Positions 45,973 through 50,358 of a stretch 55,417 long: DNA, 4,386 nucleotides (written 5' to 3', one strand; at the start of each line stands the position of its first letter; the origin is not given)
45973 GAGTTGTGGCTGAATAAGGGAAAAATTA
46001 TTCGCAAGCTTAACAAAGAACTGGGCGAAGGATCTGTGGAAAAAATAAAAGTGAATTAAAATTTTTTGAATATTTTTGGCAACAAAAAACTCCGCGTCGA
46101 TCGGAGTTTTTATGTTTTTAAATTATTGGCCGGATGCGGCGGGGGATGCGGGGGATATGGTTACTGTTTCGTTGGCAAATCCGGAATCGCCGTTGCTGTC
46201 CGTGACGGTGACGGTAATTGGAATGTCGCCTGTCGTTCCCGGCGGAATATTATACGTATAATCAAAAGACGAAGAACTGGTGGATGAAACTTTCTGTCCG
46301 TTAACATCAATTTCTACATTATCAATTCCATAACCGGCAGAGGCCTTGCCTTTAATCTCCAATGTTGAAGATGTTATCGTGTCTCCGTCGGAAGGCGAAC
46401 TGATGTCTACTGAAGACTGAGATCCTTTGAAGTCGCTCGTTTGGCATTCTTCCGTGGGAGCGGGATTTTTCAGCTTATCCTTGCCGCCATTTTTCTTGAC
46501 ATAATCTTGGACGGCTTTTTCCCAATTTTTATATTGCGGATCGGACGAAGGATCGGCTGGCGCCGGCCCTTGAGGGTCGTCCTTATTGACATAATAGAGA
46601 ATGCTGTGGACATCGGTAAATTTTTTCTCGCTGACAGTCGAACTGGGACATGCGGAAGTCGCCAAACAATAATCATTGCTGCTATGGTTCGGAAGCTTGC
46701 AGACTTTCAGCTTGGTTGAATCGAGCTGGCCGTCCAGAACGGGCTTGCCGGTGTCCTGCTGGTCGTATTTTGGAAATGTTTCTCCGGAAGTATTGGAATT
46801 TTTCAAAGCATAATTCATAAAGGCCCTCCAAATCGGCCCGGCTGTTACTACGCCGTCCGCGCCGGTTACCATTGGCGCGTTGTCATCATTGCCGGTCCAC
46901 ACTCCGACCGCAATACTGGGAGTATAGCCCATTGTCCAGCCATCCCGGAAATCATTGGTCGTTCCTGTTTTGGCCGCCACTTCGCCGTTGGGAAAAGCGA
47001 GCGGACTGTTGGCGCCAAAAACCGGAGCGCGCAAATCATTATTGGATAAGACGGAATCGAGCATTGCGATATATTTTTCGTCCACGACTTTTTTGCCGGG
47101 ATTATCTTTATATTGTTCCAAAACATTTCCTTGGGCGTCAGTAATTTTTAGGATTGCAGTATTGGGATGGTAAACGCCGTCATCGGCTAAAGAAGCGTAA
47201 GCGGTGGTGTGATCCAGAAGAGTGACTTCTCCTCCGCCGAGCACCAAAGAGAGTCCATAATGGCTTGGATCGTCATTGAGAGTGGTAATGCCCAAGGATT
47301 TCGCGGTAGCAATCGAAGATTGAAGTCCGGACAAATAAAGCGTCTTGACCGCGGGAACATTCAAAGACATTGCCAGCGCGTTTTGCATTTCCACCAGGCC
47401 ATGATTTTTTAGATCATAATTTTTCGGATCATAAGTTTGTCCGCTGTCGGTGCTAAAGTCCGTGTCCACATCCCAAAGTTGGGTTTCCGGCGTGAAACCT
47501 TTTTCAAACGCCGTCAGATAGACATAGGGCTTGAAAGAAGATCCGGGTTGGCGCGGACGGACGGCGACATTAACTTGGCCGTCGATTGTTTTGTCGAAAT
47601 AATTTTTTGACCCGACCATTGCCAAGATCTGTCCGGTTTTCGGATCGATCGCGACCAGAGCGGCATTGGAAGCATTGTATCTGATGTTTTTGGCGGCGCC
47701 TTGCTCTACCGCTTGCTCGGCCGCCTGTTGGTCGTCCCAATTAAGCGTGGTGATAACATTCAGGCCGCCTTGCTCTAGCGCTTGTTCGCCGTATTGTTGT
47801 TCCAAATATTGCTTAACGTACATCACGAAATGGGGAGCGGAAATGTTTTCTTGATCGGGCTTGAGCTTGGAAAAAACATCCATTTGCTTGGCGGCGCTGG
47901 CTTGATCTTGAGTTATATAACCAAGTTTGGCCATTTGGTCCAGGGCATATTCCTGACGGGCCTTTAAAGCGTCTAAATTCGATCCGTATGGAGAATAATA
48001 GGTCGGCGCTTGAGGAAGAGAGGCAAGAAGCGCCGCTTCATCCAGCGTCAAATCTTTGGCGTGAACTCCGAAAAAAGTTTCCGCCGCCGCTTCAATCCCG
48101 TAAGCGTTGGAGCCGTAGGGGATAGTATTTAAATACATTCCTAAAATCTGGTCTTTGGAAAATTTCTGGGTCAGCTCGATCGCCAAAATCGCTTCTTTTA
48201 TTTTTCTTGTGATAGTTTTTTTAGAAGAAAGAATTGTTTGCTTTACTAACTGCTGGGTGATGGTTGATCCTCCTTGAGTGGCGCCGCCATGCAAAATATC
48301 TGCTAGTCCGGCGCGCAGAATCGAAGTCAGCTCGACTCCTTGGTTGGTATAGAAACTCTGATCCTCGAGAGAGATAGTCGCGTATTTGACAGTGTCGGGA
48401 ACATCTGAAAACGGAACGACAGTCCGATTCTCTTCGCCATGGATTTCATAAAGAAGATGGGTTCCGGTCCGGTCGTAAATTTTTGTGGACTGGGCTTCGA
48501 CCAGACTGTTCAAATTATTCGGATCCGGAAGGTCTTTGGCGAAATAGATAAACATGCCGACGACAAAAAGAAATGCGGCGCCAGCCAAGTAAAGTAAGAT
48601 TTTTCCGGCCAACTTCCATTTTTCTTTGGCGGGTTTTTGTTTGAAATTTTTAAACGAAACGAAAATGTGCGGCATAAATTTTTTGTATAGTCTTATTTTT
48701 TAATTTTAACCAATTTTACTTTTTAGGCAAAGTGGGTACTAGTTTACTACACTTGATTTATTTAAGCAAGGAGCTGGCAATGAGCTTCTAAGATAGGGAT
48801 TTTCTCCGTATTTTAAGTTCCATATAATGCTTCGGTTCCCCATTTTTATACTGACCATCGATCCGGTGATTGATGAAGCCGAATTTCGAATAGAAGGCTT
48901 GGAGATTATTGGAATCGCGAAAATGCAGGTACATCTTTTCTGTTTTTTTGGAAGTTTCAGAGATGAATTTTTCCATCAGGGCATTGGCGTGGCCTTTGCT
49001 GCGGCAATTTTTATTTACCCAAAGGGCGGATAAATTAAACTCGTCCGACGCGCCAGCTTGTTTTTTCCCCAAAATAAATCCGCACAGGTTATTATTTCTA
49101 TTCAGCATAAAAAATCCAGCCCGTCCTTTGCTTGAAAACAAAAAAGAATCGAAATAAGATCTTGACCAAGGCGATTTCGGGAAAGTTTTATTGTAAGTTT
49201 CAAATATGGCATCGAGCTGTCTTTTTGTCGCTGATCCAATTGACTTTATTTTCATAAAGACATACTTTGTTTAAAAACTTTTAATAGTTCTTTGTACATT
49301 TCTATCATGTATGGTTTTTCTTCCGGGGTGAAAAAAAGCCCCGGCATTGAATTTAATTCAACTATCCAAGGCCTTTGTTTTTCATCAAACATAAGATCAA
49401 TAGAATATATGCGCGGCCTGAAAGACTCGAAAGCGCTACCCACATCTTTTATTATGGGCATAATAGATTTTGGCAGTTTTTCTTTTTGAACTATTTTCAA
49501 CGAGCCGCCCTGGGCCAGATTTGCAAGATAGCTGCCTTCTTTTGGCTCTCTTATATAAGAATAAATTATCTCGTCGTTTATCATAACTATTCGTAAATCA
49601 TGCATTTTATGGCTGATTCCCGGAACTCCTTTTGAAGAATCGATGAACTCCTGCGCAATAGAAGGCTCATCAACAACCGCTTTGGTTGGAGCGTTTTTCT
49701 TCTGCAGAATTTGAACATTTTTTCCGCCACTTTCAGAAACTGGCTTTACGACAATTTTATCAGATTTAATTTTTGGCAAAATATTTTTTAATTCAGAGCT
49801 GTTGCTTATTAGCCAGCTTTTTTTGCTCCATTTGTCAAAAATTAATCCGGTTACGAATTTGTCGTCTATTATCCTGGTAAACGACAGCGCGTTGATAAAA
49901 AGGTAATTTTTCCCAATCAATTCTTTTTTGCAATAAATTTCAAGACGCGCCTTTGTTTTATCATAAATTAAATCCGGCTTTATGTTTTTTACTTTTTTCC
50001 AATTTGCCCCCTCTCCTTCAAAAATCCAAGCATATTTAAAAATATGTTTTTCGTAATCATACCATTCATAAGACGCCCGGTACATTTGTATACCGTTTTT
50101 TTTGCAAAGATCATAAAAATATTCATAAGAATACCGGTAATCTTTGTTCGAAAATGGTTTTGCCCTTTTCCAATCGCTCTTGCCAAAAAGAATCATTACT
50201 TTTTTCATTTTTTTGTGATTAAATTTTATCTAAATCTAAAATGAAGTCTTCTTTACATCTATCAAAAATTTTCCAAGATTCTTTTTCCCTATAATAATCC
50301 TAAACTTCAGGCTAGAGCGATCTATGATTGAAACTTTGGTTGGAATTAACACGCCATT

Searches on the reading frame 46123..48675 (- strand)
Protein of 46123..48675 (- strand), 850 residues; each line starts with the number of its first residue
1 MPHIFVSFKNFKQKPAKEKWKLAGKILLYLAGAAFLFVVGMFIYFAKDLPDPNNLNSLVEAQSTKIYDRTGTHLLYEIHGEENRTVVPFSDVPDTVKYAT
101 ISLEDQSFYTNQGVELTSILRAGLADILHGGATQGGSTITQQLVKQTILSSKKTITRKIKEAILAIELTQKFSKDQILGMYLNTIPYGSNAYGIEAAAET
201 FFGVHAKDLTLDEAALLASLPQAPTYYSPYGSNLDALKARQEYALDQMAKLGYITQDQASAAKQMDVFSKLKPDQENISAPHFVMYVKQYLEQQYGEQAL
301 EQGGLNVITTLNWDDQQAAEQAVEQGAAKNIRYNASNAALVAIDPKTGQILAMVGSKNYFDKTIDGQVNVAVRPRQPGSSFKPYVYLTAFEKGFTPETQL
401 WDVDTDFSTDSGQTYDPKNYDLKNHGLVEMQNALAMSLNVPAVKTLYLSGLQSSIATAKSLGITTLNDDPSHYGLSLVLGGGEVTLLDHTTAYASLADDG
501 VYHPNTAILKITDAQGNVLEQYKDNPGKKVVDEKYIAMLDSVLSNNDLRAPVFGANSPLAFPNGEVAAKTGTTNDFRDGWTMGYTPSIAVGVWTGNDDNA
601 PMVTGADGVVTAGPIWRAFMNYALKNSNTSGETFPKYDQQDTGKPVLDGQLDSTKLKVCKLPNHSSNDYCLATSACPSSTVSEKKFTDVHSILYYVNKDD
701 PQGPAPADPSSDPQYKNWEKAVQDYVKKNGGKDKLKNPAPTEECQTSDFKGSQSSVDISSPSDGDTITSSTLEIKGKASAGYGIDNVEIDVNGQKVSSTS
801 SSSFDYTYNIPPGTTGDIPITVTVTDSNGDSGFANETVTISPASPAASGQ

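Call 5: search_protein_families(library=pfam, proteins=[window:46123-48675:-], max_evalue=0.01)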
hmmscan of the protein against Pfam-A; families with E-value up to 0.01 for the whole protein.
window:46123-48675:- (850 aa): 4 families
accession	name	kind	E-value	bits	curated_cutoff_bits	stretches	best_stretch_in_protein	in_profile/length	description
PF00912.28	Transgly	-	8.4e-61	204.9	27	1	74-248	4-177/178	Transglycosylase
PF00905.27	Transpeptidase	-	3.5e-23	82.7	22.1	1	339-590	2-274/299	Penicillin binding protein transpeptidase domain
PF17957.7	Big_7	-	5.7e-09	36.9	24.1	1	755-822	2-70/70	Bacterial Ig domain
PF09136.16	Glucodextran_B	-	0.00018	21.8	27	1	757-839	4-80/83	Glucodextranase, domain B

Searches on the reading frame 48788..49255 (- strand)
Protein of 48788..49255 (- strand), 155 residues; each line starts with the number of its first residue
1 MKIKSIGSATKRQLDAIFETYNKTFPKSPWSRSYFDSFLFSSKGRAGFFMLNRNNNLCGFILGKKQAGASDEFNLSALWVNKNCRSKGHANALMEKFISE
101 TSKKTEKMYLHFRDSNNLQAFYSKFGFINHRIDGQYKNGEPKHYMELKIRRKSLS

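Call 5: search_protein_families(library=pfam, proteins=[window:48788-49255:-], max_evalue=0.01)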
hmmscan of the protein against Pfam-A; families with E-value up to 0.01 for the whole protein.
window:48788-49255:- (155 aa): 4 families
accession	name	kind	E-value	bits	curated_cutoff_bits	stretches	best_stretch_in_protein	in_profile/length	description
PF13673.13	Acetyltransf_10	-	1e-12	48.5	23.6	1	42-148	27-127/128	Acetyltransferase (GNAT) domain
PF00583.31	Acetyltransf_1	-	2.1e-12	47.7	20.7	1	15-127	2-116/116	Acetyltransferase (GNAT) family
PF13508.13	Acetyltransf_7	-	2.2e-09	38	27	1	47-128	4-83/84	Acetyltransferase (GNAT) domain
PF08445.16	FR47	-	0.001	19.5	22.1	1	74-129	23-79/86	FR47-like protein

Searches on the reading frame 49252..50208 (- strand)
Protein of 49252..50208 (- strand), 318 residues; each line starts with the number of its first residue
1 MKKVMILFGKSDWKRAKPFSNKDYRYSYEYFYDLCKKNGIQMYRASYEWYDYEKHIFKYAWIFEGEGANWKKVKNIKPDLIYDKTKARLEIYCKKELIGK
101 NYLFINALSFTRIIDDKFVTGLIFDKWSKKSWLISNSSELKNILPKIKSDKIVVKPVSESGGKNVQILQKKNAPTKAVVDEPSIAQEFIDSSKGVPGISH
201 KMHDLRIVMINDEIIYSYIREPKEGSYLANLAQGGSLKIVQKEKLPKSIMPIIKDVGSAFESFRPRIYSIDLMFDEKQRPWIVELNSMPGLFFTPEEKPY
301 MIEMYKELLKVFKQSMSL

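Call 5: search_protein_families(library=pfam, proteins=[window:49252-50208:-], max_evalue=0.01)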
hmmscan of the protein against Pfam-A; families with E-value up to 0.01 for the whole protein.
window:49252-50208:- (318 aa): 6 families
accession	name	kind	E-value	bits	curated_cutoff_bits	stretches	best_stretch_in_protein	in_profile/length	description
PF08443.16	RimK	-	4.6e-13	49.6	21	1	130-308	20-184/188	RimK-like ATP-grasp domain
PF02955.21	GSH-S_ATP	-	9.1e-10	38.7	23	1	123-257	7-136/175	Prokaryotic glutathione synthetase, ATP-grasp domain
PF14398.11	ATPgrasp_YheCD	-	5.8e-09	36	26.8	1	184-309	109-249/255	YheC/D like ATP-grasp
PF14397.11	ATPgrasp_ST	-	4e-08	33.2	31.4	1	106-235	11-171/278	Sugar-transfer associated ATP-grasp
PF02655.19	ATP-grasp_3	-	8.1e-08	32.9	23.2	1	141-287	23-155/160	ATP-grasp domain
PF03133.20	TTL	-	9.9e-08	32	20.1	1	252-297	224-265/292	Tubulin-tyrosine ligase family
